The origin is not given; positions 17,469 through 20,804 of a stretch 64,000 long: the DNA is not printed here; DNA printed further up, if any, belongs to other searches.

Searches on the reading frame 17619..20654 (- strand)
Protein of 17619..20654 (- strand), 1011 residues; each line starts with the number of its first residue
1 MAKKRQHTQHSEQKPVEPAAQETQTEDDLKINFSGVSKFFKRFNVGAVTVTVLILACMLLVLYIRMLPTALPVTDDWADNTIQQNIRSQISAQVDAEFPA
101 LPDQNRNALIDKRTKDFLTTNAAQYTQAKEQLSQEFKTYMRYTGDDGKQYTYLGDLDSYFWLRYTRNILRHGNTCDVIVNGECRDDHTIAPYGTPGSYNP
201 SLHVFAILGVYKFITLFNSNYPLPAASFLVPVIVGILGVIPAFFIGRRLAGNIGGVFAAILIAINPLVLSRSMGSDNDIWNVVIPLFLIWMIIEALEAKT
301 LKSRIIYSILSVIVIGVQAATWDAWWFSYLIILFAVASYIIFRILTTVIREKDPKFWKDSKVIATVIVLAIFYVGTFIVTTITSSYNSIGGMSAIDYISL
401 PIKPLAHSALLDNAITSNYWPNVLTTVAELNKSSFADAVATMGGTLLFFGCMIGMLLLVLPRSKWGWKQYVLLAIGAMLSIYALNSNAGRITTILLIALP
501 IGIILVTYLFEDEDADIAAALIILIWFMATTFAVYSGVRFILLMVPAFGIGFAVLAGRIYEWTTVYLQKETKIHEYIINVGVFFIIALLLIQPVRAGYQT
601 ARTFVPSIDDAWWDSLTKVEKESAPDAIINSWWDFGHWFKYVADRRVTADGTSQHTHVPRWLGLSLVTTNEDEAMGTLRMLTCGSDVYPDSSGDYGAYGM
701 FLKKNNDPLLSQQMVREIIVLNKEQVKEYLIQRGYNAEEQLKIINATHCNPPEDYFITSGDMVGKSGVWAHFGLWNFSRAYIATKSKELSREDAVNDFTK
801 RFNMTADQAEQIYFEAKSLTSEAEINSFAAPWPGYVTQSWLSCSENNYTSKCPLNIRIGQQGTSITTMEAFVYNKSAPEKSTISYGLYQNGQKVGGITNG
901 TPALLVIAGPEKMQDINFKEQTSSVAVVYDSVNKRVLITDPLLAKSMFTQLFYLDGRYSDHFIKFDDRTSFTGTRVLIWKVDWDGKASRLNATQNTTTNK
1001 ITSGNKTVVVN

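Call 78: search_protein_families(library=pfam, proteins=[window:17619-20654:-], max_evalue=0.001)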
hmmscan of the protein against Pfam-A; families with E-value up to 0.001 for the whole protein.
window:17619-20654:- (1011 aa): 2 families
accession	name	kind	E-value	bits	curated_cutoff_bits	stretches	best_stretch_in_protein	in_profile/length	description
PF02516.20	STT3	-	4.5e-35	122.4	24.5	1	142-591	20-398/405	Oligosaccharyl transferase STT3, N-terminal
PF21436.2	STT3-PglB_core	-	0.00015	22.7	23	1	629-675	5-50/131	STT3/PglB/AglB core domain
